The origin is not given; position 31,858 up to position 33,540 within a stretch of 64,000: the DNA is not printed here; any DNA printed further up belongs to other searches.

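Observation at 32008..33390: GpgS-like glycosyltransferase fused to a SerB-type HAD phosphatase: candidate one-protein glucosylglycerate pathway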

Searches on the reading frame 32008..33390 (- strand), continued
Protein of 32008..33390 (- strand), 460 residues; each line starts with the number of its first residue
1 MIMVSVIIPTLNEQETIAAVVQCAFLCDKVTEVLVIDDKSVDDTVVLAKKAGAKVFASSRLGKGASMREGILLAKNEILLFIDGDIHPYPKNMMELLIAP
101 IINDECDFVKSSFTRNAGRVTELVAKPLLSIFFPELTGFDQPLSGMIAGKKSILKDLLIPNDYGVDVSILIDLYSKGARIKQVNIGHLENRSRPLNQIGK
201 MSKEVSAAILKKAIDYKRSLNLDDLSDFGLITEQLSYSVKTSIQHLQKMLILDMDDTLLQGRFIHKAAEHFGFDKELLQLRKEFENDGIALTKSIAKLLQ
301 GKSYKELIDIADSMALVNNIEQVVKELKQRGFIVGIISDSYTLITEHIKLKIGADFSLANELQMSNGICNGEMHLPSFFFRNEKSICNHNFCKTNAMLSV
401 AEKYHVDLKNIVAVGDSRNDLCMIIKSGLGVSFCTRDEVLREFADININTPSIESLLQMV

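Call 27: search_protein_families(library=pfam, proteins=[P0170, P0194, P0206, P0215, P0222, P0182, P0227, P0249, P0238, P0153], max_evalue=0.001)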
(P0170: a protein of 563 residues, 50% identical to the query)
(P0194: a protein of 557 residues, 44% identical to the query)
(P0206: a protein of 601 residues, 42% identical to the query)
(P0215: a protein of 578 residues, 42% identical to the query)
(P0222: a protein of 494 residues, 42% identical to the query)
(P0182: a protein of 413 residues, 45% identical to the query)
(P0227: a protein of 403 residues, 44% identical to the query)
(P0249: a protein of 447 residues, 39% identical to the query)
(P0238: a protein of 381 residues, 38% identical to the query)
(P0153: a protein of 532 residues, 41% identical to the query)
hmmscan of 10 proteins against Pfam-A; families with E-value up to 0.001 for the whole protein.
P0170 (563 aa): 4 families
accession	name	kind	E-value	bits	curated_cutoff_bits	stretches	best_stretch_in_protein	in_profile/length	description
PF04230.19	PS_pyruv_trans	-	1.1e-27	98.2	25.3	1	13-286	1-279/280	Polysaccharide pyruvyl transferase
PF00535.33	Glycos_transf_2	-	1.6e-20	74.2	23.3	1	354-473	1-126/168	Glycosyl transferase family 2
PF21969.2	MGS_GT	-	1.5e-06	28.3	27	1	407-554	71-233/239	Mannosylglycerate synthase, GT domain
PF13641.12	Glyco_tranf_2_3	-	0.0003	21.3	27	1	353-434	3-96/230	Glycosyltransferase like family 2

P0194 (557 aa): 5 families
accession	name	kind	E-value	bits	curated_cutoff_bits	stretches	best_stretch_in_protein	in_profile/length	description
PF00535.33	Glycos_transf_2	-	5.7e-29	101.6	23.3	1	29-143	1-120/168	Glycosyl transferase family 2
PF13641.12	Glyco_tranf_2_3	-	3.5e-09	37.4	27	1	27-137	2-122/230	Glycosyltransferase like family 2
PF12804.13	NTP_transf_3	-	8.2e-08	33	27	1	36-151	22-136/160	MobA-like NTP transferase domain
PF21969.2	MGS_GT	-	2.4e-06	27.6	27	1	86-215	74-216/239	Mannosylglycerate synthase, GT domain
PF10111.15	Glyco_tranf_2_2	-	8.3e-06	25.9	27.3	1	29-124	1-104/276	Glycosyltransferase like family 2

P0206 (601 aa): 4 families
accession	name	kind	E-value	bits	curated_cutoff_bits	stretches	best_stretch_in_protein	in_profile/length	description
PF00535.33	Glycos_transf_2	-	2.6e-27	96.3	23.3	1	32-152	1-125/168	Glycosyl transferase family 2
PF10111.15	Glyco_tranf_2_2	-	3.5e-08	33.7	27.3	1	32-127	1-103/276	Glycosyltransferase like family 2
PF13641.12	Glyco_tranf_2_3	-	4.6e-07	30.5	27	1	31-114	3-96/230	Glycosyltransferase like family 2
PF13704.12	Glyco_tranf_2_4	-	0.00033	21.5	27.5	1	39-114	2-81/98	Glycosyl transferase family 2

P0215 (578 aa): 6 families
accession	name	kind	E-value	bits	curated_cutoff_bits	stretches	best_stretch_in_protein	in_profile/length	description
PF00535.33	Glycos_transf_2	-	2.1e-24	86.8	23.3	1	37-159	1-128/168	Glycosyl transferase family 2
PF10111.15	Glyco_tranf_2_2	-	2.2e-07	31.1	27.3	1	37-119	1-92/276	Glycosyltransferase like family 2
PF13641.12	Glyco_tranf_2_3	-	4.1e-07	30.7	27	1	36-118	3-96/230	Glycosyltransferase like family 2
PF02359.24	CDC48_N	-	0.00011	22.8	35.1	0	393-454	13-79/85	Cell division protein 48 (CDC48), N-terminal domain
PF04014.23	MazE_antitoxin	-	0.00014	22.1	24.7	0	434-453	9-28/48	Antidote-toxin recognition MazE, bacterial antitoxin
PF21969.2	MGS_GT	-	0.00029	20.8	27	1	94-237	74-233/239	Mannosylglycerate synthase, GT domain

P0222 (494 aa): 5 families
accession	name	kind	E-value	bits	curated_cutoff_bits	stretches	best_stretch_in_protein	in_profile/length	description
PF00535.33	Glycos_transf_2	-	8.8e-21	75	23.3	1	43-154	2-117/168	Glycosyl transferase family 2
PF12804.13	NTP_transf_3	-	3.1e-17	63.6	27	2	263-397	1-133/160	MobA-like NTP transferase domain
PF00483.29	NTP_transferase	-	4.6e-16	59.6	21.2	1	262-380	1-122/245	Nucleotidyl transferase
PF13641.12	Glyco_tranf_2_3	-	3.5e-05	24.4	27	1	39-124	1-96/230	Glycosyltransferase like family 2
PF10111.15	Glyco_tranf_2_2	-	0.00052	20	27.3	1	43-138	2-104/276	Glycosyltransferase like family 2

P0182 (413 aa): 4 families
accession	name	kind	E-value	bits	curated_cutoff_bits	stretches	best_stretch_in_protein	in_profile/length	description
PF00535.33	Glycos_transf_2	-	3.1e-18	66.7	23.3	1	16-138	1-129/168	Glycosyl transferase family 2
PF13641.12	Glyco_tranf_2_3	-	5.5e-06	27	27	1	16-120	4-119/230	Glycosyltransferase like family 2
PF12804.13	NTP_transf_3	-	6.8e-06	26.8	27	1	38-152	35-146/160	MobA-like NTP transferase domain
PF13704.12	Glyco_tranf_2_4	-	0.00021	22.2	27.5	0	23-67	2-46/98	Glycosyl transferase family 2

P0227 (403 aa): 4 families
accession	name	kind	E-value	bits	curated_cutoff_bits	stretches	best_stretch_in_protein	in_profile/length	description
PF00535.33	Glycos_transf_2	-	4.7e-22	79.1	23.3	1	26-167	1-150/168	Glycosyl transferase family 2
PF10111.15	Glyco_tranf_2_2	-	6.5e-06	26.3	27.3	1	26-122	1-108/276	Glycosyltransferase like family 2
PF21969.2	MGS_GT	-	1.9e-05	24.6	27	1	73-223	69-230/239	Mannosylglycerate synthase, GT domain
PF00702.32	Hydrolase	-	0.00069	20.5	26.4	0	271-358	91-177/191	haloacid dehalogenase-like hydrolase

P0249 (447 aa): 4 families
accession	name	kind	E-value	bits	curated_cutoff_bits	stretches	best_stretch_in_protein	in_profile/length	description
PF00535.33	Glycos_transf_2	-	2.8e-23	83.1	23.3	1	37-176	2-148/168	Glycosyl transferase family 2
PF12804.13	NTP_transf_3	-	1e-08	36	27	1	45-150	24-127/160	MobA-like NTP transferase domain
PF13641.12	Glyco_tranf_2_3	-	2.2e-06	28.3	27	1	33-134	1-111/230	Glycosyltransferase like family 2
PF10111.15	Glyco_tranf_2_2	-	0.00054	20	27.3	0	37-119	2-92/276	Glycosyltransferase like family 2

P0238 (381 aa): 6 families
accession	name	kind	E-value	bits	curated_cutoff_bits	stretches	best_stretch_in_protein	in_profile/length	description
PF00535.33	Glycos_transf_2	-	1.5e-26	93.7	23.3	1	30-173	1-151/168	Glycosyl transferase family 2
PF10111.15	Glyco_tranf_2_2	-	2e-08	34.5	27.3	1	30-125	1-103/276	Glycosyltransferase like family 2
PF13641.12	Glyco_tranf_2_3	-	5.7e-08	33.5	27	1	30-114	4-98/230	Glycosyltransferase like family 2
PF12804.13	NTP_transf_3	-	3.7e-05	24.4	27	1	36-151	21-133/160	MobA-like NTP transferase domain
PF13704.12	Glyco_tranf_2_4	-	0.00015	22.6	27.5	1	37-112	2-81/98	Glycosyl transferase family 2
PF00702.32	Hydrolase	-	0.00055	20.8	26.4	0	244-350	83-191/191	haloacid dehalogenase-like hydrolase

P0153 (532 aa): 3 families
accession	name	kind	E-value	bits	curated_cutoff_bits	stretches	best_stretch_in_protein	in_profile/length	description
PF00535.33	Glycos_transf_2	-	3.4e-16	60.1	23.3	1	29-129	1-108/168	Glycosyl transferase family 2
PF13641.12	Glyco_tranf_2_3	-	9.7e-05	22.9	27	1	26-109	2-96/230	Glycosyltransferase like family 2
PF12710.13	HAD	-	0.00015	22.7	27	1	277-361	1-104/189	haloacid dehalogenase-like hydrolase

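Call 28: list_cluster_members(proteins=[P0174, P0180, P0190, P0167, P0175, P0177, P0124, P0133, P0165, P0238])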
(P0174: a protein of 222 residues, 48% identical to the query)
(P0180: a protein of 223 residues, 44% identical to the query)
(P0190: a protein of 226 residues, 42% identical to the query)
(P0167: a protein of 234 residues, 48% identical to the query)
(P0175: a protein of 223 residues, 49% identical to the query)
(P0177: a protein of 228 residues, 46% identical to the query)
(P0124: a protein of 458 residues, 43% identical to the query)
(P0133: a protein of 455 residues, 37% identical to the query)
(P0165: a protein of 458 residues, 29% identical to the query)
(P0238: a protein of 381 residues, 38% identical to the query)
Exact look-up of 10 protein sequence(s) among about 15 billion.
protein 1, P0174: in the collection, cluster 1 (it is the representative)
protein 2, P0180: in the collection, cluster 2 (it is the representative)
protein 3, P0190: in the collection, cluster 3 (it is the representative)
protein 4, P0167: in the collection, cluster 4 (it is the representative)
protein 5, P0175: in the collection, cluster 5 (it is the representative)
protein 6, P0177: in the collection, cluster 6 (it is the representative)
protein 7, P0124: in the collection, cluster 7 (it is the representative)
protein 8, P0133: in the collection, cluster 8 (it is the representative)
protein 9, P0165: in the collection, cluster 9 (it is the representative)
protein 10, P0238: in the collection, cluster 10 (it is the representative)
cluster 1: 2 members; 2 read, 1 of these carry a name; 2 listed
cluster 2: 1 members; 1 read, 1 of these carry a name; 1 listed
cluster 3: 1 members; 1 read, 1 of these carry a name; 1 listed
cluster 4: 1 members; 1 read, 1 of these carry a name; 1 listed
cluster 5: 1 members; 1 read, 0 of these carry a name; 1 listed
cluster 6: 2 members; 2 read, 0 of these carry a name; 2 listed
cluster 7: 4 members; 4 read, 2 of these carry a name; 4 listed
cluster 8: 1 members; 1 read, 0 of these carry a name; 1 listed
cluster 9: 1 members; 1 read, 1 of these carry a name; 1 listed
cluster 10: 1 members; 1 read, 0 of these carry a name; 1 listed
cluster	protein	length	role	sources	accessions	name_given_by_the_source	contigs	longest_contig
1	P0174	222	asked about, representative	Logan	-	-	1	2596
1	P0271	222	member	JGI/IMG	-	glucosyl-3-phosphoglycerate synthase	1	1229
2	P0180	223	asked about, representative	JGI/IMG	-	phosphoserine phosphatase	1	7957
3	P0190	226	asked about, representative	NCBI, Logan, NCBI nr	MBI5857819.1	MAG: HAD family phosphatase [Sphingobacteriales bacterium] | HAD family phosphatase [Sphingobacteriales bacterium]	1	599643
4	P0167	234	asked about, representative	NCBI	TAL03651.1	MAG: glycosyltransferase, partial [Verrucomicrobia bacterium]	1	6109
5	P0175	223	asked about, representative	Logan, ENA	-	-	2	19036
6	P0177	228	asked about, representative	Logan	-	-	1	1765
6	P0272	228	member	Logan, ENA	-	-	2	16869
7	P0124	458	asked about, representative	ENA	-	-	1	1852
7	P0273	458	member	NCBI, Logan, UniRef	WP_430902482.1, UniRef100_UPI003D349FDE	HAD-IB family phosphatase [Paraflavitalea sp. sgz302552] | HAD-IB family phosphatase n=2 Tax=unclassified Paraflavitalea TaxID=2798305 ...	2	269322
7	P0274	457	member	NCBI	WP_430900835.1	HAD-IB family phosphatase [Paraflavitalea sp. sgz302555]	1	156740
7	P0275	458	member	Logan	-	-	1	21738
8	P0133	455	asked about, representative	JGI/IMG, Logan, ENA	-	-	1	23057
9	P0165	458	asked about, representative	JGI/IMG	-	glucosyl-3-phosphoglycerate synthase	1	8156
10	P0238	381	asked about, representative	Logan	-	-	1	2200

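Call 29: find_encoding_contigs(protein=P0190, flank=5000, max_places=3)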
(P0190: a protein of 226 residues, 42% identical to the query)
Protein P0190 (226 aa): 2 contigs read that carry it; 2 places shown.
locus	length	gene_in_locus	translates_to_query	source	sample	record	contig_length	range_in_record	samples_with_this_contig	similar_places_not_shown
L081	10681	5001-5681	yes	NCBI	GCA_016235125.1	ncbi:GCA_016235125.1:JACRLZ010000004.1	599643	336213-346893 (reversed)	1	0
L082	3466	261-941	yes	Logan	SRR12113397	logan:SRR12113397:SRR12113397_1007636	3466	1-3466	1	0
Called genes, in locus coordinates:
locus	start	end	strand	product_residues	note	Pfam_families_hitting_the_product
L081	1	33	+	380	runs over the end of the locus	PF05834:Lycopene_cycl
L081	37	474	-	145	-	-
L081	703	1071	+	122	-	-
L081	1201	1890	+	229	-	PF00072:Response_reg, PF00486:Trans_reg_C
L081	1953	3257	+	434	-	PF00672:HAMP, PF00512:HisKA, PF02518:HATPase_c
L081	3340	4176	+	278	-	-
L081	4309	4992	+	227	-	PF00535:Glycos_transf_2, PF21969:MGS_GT (faint)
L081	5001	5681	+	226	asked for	PF00702:Hydrolase, PF06888:Put_Phosphatase (weak), PF12710:HAD (faint), PF08282:Hydrolase_3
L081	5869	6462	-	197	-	PF01914:MarC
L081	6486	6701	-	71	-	PF14375:Cys_rich_CWC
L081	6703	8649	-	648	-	PF07715:Plug, PF00593:TonB_dep_Rec_b-barrel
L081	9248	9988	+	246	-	PF19573:DUF6089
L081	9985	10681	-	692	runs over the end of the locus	PF07715:Plug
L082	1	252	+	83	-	?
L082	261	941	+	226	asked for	PF00702:Hydrolase, PF06888:Put_Phosphatase (weak), PF12710:HAD (faint), PF08282:Hydrolase_3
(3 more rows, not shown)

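Call 30: find_encoding_contigs(protein=P0175, flank=5000, max_places=3)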
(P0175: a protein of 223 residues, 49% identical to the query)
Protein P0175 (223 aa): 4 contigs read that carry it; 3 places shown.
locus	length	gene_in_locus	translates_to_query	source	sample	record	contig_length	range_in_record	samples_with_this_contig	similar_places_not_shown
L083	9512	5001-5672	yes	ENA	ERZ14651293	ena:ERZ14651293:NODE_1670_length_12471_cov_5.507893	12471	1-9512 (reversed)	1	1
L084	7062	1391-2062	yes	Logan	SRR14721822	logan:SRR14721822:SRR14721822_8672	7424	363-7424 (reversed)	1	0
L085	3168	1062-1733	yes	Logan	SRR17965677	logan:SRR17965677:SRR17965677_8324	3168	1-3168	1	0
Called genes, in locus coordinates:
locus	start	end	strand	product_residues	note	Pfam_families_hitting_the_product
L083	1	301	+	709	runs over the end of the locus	PF00122:E1-E2_ATPase, PF00702:Hydrolase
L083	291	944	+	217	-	PF02390:Methyltransf_4, PF13847:Methyltransf_31, PF13649:Methyltransf_25 (weak)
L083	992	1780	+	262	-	PF02557:VanY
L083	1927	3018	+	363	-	PF00535:Glycos_transf_2, PF10111:Glyco_tranf_2_2, PF13641:Glyco_tranf_2_3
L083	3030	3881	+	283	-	-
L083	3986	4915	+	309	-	PF01381:HTH_3, PF12844:HTH_19, PF13443:HTH_26, PF13560:HTH_31, PF02661:Fic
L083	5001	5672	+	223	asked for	PF13641:Glyco_tranf_2_3 (weak), PF21969:MGS_GT (weak), PF00535:Glycos_transf_2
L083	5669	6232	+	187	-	PF00300:His_Phos_1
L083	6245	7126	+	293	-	PF01501:Glyco_transf_8, PF11051:Mannosyl_trans3 (weak)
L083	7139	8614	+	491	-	PF10754:DUF2569 (weak)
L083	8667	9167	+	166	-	PF12671:Amidase_6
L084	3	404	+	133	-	?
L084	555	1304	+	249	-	PF02661:Fic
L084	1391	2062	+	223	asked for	PF13641:Glyco_tranf_2_3 (weak), PF21969:MGS_GT (weak), PF00535:Glycos_transf_2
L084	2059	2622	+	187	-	PF00300:His_Phos_1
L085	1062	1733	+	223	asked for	PF13641:Glyco_tranf_2_3 (weak), PF21969:MGS_GT (weak), PF00535:Glycos_transf_2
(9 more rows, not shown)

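Call 31: search_solved_structures(query=L083:5669-6232:+, max_evalue=0.001, show_alignments=1)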
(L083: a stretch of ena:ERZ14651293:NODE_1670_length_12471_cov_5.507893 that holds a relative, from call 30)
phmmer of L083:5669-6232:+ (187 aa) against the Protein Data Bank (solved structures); distinct sequences matched with E-value up to 0.001: 50.
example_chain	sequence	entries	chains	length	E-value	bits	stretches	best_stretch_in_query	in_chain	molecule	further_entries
9mmh_A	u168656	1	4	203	1.5e-19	73.5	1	2-160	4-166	Phosphoglycerate mutase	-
1ebb_A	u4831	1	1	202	1.8e-14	57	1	2-158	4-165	PHOSPHATASE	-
1h2e_A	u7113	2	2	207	1.9e-14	56.9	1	2-158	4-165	PHOSPHATASE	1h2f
6nru_A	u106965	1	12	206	1.6e-13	53.9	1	2-160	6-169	CobC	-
6e4b_A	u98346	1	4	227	1.9e-13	53.6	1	2-159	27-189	Adenosylcobalamin/alpha-ribazole phosphatase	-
4pz9_A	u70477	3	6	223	1.4e-11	47.6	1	3-94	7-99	Glucosyl-3-phosphoglycerate phosphatase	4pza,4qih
6s2q_A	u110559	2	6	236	1.6e-11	47.4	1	3-94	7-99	Glucosyl-3-phosphoglycerate phosphatase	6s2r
5zkk_A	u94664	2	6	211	4.4e-11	46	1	3-96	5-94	Phosphoglycerate mutase family protein, putative | Phosphoglycerate mutase family protein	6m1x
1xq9_A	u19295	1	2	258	5.2e-11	45.7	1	3-93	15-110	phosphoglycerate mutase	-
4ij5_A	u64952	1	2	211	9.5e-11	44.9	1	3-158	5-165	Phosphoserine phosphatase 1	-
1fzt_A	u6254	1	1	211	1.1e-10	44.7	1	3-171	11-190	PHOSPHOGLYCERATE MUTASE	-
3kkk_A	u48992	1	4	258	2.6e-10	43.4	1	3-93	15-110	Phosphoglycerate mutase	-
5um0_A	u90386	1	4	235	6.1e-10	42.3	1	4-93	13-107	2,3-bisphosphoglycerate-dependent phosphoglycerate mutase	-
4emb_A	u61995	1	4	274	9e-10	41.7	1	3-93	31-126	2,3-bisphosphoglycerate-dependent phosphoglycerate mutase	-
4odi_A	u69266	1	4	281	9.9e-10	41.6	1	3-93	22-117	Phosphoglycerate mutase PGMII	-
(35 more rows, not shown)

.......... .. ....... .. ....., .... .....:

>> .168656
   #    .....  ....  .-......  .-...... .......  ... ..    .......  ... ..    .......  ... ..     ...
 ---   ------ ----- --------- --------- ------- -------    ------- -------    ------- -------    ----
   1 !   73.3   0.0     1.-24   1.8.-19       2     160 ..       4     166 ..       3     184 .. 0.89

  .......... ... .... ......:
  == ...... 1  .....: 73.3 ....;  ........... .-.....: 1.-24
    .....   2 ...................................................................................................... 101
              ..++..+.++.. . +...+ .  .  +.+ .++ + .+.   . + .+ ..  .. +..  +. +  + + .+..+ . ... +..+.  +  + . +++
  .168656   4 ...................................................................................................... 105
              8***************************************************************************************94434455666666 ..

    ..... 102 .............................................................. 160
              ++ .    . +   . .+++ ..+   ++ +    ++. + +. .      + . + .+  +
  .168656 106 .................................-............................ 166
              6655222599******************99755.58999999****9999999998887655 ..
